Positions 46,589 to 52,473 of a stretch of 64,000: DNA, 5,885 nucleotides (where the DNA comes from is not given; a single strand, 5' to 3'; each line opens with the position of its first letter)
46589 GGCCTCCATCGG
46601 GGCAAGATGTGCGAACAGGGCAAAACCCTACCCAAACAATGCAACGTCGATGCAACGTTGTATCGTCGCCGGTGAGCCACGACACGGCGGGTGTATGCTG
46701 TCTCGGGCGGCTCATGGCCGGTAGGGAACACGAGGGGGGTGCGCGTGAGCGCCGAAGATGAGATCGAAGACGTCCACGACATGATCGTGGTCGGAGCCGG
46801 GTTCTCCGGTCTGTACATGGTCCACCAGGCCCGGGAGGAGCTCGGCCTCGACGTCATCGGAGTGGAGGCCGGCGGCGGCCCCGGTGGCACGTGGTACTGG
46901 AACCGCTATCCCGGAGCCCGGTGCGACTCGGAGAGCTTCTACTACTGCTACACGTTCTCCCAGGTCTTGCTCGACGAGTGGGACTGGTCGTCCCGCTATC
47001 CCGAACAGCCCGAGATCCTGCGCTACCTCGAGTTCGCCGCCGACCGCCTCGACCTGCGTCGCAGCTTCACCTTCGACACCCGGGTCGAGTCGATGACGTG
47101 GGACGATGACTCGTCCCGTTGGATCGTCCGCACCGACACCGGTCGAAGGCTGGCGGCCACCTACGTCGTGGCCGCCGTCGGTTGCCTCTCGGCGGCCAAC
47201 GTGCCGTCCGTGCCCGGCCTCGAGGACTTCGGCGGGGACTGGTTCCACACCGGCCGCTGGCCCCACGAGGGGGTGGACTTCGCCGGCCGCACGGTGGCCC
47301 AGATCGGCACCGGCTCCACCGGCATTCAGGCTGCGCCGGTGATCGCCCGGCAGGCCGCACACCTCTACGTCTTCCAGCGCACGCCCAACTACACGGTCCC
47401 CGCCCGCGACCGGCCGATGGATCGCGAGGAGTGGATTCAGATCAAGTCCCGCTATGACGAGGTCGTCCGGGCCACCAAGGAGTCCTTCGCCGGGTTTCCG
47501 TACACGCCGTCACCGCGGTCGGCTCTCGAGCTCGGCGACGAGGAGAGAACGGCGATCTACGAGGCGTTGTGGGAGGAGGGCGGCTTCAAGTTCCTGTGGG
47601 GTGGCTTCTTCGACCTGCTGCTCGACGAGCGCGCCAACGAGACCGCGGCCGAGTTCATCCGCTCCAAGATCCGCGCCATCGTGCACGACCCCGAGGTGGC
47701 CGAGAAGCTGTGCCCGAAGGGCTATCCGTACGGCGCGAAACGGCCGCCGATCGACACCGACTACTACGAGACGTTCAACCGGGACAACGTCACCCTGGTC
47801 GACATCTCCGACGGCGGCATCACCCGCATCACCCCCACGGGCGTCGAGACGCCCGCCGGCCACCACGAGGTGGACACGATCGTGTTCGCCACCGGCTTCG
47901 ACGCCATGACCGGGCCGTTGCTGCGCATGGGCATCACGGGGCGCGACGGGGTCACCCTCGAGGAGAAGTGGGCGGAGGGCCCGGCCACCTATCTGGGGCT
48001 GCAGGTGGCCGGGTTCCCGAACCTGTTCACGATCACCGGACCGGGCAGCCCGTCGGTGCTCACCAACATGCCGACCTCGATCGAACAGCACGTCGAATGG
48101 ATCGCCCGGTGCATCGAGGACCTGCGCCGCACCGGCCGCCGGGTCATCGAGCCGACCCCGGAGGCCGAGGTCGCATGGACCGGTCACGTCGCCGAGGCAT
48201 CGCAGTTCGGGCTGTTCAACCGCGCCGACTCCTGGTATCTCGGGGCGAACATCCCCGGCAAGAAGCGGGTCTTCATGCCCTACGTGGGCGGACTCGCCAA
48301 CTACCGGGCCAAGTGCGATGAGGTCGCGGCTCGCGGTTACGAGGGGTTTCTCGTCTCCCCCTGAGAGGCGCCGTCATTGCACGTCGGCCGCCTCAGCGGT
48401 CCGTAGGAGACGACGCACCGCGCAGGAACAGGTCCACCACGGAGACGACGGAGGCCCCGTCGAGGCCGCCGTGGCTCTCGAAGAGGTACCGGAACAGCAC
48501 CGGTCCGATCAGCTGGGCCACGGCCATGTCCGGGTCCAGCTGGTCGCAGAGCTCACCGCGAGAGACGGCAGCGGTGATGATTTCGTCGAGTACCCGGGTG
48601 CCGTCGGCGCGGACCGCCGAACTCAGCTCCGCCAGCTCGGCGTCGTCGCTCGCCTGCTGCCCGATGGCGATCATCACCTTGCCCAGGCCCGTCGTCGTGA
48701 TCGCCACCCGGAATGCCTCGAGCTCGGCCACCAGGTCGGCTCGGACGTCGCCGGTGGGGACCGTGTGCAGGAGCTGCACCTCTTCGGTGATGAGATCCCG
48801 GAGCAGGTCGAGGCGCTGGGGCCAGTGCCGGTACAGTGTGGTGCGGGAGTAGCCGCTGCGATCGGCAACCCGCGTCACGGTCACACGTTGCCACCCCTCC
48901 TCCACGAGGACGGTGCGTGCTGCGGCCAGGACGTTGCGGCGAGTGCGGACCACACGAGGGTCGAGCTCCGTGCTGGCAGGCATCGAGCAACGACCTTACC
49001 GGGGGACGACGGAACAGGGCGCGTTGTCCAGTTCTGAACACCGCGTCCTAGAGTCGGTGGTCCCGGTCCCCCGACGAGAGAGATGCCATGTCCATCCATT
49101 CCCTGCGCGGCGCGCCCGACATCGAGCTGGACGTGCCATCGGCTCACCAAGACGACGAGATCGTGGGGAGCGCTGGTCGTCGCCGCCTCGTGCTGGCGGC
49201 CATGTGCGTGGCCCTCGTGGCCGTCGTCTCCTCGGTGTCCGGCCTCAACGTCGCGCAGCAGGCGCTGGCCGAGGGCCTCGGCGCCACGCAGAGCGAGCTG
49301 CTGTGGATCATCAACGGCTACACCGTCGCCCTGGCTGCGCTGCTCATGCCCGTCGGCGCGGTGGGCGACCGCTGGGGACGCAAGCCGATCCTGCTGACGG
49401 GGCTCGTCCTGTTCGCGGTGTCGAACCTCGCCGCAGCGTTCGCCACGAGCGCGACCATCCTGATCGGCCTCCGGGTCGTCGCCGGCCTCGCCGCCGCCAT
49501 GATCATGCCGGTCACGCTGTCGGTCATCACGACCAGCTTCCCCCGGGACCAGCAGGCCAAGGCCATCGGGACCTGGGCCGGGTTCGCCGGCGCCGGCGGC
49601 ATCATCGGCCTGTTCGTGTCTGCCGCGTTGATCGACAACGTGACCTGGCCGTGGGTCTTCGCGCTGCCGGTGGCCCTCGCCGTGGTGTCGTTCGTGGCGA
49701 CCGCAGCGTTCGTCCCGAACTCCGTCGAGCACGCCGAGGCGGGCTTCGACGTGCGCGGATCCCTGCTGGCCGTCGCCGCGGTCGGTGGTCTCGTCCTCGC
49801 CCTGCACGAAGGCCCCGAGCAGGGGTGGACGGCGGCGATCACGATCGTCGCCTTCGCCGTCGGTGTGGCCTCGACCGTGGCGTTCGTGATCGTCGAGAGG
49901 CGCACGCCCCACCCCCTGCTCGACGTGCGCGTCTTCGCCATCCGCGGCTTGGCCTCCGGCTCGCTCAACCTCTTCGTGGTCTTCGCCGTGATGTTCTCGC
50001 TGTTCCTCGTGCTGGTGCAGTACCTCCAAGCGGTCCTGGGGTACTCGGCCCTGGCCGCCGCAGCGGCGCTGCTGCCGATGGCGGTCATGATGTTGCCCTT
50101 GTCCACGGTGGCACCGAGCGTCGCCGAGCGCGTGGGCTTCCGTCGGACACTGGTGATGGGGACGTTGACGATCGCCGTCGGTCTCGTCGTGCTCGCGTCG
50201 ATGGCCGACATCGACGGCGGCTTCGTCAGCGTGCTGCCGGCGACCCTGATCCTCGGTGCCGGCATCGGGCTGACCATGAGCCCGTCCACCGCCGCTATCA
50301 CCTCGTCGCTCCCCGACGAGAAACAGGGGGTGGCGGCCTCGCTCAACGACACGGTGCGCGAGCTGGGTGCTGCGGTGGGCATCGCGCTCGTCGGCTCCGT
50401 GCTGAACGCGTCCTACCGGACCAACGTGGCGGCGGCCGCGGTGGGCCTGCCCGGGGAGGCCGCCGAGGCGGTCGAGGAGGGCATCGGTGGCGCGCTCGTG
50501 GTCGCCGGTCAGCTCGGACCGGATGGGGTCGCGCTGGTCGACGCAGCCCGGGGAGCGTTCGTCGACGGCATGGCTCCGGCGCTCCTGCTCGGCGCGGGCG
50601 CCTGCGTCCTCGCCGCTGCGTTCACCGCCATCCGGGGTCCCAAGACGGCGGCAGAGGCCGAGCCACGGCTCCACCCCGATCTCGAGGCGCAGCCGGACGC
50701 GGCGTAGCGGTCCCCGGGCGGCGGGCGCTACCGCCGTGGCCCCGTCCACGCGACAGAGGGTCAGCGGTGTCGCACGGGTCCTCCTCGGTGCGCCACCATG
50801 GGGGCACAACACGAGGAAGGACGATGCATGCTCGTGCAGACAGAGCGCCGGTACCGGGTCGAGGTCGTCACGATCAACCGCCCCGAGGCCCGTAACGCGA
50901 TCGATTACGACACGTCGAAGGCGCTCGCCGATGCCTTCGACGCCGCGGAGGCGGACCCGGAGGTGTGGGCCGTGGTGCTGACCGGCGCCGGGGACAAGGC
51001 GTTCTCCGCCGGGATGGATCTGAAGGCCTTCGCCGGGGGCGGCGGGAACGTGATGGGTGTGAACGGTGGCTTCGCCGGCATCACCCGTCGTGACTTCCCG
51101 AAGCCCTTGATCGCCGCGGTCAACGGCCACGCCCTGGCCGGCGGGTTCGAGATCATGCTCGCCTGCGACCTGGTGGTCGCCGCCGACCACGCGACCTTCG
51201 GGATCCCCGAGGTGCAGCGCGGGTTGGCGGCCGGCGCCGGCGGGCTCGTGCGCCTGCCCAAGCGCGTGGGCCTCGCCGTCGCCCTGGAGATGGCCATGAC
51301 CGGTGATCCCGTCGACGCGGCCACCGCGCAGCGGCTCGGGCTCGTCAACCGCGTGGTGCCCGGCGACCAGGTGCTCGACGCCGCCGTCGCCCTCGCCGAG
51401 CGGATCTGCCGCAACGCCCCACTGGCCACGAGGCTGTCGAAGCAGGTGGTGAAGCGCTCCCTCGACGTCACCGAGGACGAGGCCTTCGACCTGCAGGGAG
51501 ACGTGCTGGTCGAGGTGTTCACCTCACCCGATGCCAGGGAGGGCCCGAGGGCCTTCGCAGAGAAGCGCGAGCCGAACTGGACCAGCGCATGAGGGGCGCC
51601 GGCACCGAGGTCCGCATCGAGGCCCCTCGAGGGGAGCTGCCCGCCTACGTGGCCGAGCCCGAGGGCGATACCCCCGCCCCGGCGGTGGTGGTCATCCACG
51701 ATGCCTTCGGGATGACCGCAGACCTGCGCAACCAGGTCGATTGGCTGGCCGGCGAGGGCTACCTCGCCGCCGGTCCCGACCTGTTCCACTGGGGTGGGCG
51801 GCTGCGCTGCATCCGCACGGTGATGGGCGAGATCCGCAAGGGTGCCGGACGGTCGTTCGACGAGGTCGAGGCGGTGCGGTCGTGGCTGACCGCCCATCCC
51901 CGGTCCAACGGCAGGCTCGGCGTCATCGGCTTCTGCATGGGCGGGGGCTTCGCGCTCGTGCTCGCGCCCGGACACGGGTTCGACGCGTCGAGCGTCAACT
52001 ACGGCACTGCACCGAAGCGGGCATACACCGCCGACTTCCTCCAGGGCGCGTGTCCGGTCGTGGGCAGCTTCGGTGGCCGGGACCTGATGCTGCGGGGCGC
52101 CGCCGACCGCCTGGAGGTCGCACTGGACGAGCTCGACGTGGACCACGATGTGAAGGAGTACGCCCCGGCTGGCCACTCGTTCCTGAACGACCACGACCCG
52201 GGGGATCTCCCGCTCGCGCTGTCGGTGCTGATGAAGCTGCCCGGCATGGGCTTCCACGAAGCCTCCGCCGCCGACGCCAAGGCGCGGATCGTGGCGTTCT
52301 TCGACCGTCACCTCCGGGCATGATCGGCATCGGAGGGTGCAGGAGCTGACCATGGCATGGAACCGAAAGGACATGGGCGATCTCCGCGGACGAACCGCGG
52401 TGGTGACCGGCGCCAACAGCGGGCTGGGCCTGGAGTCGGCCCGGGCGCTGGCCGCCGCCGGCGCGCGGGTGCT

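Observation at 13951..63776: A 24-bp palindrome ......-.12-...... at nine promoter-proximal sites defines a candidate TetR regulon joining mce, mkl and the catabolic genes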

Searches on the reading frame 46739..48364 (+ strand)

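Call 12: search_protein_families(library=pfam, proteins=[window:46739-48364:+])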
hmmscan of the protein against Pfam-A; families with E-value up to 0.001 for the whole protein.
window:46739-48364:+ (541 aa): 8 families
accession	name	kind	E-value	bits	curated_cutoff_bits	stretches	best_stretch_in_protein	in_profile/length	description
PF00743.25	FMO-like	-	4e-10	39.2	22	1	16-217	5-217/532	Flavin-binding monooxygenase-like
PF07992.20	Pyr_redox_2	-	8.4e-10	39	26.1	1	14-226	2-184/291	Pyridine nucleotide-disulphide oxidoreductase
PF13738.12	Pyr_redox_3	-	2.8e-09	37.1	30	1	16-219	1-200/305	Pyridine nucleotide-disulphide oxidoreductase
PF13450.12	NAD_binding_8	-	6.9e-08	33.1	21.9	1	17-69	1-52/68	NAD(P)-binding Rossmann-like domain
PF13434.12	Lys_Orn_oxgnase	-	4.2e-05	23.3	21.3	0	86-204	90-209/339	L-lysine 6-monooxygenase/L-ornithine 5-monooxygenase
PF05834.18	Lycopene_cycl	-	0.00026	20.6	23.4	0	14-153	1-145/380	Lycopene cyclase protein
PF01266.30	DAO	-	0.00047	20.2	27.9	0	14-53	1-40/353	FAD dependent oxidoreductase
PF03486.20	HI0933_like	-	0.00058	19.8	50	0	93-157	111-172/244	HI0933-like protein Rossmann domain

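Call 29: search_protein_families(library=ncbifam, proteins=[window:46739-48364:+], max_evalue=0.00001)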
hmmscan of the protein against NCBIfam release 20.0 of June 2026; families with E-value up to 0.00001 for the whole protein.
window:46739-48364:+ (541 aa): 3 families
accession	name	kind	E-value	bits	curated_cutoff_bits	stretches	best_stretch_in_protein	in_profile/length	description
NF045818.1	Neo-PentlctneDsynPtlE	equivalog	6e-88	295.4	1100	2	7-234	43-276/587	neopentalenolactone/pentalenolactone D synthase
NF040505.1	ArsO_flavin_mono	equivalog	4.6e-20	72.3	425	1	13-218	1-195/346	ArsO family NAD(P)H-dependent flavin-containing monooxygenase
NF058570.1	trimeth_mono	equivalog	3.3e-08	33.1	675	1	85-192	92-203/443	trimethylamine monooxygenase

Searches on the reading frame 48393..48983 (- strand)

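Call 8: search_protein_families(library=pfam, proteins=[window:48393-48983:-])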
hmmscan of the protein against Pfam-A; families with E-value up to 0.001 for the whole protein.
window:48393-48983:- (196 aa): 2 families
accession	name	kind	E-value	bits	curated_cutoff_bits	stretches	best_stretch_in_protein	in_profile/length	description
PF16859.10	TetR_C_11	-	1.5e-18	67.6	32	1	76-185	3-112/113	Tetracyclin repressor-like, C-terminal domain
PF00440.29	TetR_N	-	9.9e-11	41.7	24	1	19-63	2-46/47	Bacterial regulatory proteins, tetR family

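Call 29: search_protein_families(library=ncbifam, proteins=[window:48393-48983:-], max_evalue=0.00001)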
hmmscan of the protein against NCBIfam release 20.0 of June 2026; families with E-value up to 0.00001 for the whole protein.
window:48393-48983:- (196 aa): 3 families
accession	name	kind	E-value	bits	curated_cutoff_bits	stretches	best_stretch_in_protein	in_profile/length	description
NF041196.1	ScbR_bind_reg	equivalog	2.4e-11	44.2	150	1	10-159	3-155/191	ScbR family autoregulator-binding transcription factor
NF053731.1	TransRegFasRMycb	equivalog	3.7e-08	33.4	330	1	10-73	9-72/199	HTH-type transcriptional activator FasR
NF051852.1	efflux_TF_MtrR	exception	8.1e-07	29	280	0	12-157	9-165/205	multidrug efflux system transcriptional repressor MtrR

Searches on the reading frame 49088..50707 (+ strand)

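Call 12: search_protein_families(library=pfam, proteins=[window:49088-50707:+])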
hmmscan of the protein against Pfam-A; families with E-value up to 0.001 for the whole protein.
window:49088-50707:+ (539 aa): 3 families
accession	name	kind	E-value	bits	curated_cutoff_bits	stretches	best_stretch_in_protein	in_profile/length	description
PF07690.21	MFS_1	-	4e-48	164.5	33.4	1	40-431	4-346/347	Major Facilitator Superfamily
PF00083.30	Sugar_tr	-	7e-08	32.2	22.3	1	67-213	44-195/452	Sugar (and other) transporter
PF12832.13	MFS_1_like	-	1e-06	28.5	25.2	0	80-192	258-372/373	MFS_1 like family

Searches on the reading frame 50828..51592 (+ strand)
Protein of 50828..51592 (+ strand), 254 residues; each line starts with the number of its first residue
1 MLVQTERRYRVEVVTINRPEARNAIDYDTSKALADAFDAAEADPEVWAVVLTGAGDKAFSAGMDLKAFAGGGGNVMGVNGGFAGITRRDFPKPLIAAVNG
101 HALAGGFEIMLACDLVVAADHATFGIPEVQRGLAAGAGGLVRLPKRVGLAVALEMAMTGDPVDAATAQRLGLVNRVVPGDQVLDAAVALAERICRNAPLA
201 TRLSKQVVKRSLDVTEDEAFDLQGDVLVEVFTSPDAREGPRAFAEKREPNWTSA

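Call 7: search_protein_families(library=pfam, proteins=[window:50828-51592:+])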
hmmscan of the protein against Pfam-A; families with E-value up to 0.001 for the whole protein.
window:50828-51592:+ (254 aa): 2 families
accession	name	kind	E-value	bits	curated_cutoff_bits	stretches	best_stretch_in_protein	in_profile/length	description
PF00378.25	ECH_1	-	1.9e-65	221.1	27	1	10-253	5-250/251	Enoyl-CoA hydratase/isomerase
PF16113.10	ECH_2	-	2.3e-30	106.7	27.2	1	12-190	2-185/335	Enoyl-CoA hydratase/isomerase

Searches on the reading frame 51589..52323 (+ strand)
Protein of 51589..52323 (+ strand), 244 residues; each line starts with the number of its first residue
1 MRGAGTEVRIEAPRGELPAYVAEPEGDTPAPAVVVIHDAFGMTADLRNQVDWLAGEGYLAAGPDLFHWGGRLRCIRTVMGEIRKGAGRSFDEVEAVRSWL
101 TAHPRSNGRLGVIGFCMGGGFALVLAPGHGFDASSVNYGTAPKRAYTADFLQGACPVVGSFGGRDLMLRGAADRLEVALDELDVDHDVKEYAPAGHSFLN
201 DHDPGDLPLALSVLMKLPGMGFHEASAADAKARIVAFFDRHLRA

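Call 8: search_protein_families(library=pfam, proteins=[window:51589-52323:+])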
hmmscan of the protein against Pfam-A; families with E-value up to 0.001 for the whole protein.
window:51589-52323:+ (244 aa): 2 families
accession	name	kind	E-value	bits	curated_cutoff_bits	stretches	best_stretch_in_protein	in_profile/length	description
PF01738.24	DLH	-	1.6e-39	136.2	21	1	18-241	2-216/217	Dienelactone hydrolase family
PF02129.25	Peptidase_S15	-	5.1e-05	23.5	23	1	17-203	5-190/262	X-Pro dipeptidyl-peptidase (S15 family)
